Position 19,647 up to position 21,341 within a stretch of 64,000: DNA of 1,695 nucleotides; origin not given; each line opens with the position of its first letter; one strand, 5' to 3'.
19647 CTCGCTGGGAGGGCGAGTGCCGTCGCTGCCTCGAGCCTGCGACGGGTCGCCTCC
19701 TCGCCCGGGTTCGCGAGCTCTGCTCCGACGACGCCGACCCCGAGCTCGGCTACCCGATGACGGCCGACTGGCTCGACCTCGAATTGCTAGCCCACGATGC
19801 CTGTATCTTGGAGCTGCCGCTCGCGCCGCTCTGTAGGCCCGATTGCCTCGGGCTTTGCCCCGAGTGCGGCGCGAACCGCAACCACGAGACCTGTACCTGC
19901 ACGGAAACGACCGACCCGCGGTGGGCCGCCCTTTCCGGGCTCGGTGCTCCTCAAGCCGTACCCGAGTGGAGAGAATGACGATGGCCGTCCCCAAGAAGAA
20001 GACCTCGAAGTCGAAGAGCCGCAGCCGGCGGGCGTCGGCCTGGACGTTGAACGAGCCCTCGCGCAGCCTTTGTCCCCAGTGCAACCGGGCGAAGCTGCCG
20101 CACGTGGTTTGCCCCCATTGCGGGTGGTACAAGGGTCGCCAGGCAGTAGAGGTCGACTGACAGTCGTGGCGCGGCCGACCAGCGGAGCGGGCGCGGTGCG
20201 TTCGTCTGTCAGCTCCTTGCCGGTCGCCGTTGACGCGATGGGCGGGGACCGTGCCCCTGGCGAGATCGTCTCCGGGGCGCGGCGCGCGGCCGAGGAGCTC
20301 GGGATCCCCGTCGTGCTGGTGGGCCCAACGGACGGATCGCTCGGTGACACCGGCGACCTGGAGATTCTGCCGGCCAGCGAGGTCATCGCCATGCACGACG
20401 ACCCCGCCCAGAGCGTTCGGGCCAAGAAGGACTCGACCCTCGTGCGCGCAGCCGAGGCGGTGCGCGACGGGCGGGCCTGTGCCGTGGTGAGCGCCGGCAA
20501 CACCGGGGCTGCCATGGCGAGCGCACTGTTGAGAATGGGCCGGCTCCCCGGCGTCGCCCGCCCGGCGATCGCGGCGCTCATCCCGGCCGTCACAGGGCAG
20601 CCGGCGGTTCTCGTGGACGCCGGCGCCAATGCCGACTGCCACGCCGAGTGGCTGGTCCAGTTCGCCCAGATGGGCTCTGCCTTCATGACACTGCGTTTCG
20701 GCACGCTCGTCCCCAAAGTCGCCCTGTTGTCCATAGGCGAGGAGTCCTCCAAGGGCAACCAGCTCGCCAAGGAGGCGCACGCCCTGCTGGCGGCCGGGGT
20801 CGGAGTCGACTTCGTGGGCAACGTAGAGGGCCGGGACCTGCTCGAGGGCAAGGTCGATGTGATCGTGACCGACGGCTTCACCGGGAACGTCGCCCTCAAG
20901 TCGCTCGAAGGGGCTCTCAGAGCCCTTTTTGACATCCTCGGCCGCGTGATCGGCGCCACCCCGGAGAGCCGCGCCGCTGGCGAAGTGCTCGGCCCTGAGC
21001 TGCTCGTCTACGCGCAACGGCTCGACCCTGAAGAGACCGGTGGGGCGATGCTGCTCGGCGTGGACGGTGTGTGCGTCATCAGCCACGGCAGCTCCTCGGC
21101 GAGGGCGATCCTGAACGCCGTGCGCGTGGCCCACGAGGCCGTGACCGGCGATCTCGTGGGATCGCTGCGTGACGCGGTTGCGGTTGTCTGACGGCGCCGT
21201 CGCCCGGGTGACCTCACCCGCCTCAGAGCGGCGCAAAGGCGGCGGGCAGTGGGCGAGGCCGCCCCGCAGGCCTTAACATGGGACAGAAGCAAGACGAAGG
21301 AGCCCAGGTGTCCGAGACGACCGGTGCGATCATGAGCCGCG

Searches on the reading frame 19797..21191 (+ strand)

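Call 57: search_protein_families(library=pfam, proteins=[window:19797-21191:+], max_evalue=0.00001)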
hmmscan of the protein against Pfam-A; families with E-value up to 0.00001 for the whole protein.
window:19797-21191:+ (464 aa): 1 family
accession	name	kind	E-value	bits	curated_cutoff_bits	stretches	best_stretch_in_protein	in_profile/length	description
PF02504.20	FA_synthesis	-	3.6e-95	319.2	29.1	1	143-451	3-319/324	Fatty acid synthesis protein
